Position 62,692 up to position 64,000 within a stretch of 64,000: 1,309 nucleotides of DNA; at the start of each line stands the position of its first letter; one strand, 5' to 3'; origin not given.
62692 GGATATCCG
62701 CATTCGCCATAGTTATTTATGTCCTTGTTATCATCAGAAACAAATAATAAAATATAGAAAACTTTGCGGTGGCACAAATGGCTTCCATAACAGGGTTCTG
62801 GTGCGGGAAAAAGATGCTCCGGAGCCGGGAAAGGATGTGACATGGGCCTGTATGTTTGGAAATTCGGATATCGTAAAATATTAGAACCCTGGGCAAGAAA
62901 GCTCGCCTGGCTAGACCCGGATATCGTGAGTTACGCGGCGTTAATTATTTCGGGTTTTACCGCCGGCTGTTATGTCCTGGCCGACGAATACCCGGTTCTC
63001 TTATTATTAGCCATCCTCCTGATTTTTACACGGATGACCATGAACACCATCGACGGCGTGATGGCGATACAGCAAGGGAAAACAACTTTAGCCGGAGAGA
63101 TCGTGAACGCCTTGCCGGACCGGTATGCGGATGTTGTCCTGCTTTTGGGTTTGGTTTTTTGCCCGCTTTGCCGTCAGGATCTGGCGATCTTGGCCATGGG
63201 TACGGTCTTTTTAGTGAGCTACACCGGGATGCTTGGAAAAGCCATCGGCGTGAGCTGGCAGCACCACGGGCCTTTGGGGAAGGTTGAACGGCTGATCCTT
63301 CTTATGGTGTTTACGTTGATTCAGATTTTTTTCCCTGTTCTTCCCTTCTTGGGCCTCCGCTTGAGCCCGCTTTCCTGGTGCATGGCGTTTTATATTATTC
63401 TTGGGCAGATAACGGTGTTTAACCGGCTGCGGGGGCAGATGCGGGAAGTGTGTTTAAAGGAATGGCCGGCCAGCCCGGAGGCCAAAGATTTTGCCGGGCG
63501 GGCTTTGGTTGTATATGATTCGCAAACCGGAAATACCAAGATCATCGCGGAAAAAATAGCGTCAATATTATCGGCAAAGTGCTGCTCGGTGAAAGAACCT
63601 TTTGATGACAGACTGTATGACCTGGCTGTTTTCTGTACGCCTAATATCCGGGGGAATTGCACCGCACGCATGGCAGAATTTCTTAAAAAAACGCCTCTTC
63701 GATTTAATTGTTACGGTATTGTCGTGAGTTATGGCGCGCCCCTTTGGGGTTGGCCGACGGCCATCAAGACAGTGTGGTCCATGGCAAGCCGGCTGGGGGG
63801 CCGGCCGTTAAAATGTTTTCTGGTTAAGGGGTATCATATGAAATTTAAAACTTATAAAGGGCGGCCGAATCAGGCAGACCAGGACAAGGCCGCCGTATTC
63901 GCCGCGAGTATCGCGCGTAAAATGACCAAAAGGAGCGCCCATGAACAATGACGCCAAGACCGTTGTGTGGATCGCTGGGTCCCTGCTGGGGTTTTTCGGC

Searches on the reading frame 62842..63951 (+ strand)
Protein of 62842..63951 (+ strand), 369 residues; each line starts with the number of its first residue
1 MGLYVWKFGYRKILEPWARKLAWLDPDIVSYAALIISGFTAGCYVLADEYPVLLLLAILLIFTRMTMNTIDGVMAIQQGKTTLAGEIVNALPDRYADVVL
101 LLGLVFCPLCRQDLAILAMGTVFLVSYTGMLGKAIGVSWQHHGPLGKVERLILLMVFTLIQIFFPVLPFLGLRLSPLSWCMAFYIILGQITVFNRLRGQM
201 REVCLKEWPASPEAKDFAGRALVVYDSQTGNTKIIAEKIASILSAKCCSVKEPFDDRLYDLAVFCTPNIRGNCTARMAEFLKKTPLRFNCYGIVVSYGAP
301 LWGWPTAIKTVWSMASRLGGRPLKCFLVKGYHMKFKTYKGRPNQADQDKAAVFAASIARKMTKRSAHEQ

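Call 78: search_protein_families(library=pfam, proteins=[window:62842-63951:+], max_evalue=0.0001)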
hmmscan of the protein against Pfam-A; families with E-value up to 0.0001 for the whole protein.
window:62842-63951:+ (369 aa): 1 family
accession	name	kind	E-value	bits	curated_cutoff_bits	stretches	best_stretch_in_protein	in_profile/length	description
PF12641.12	Flavodoxin_3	-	3.6e-07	30.6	27.5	1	222-283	1-65/160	Flavodoxin domain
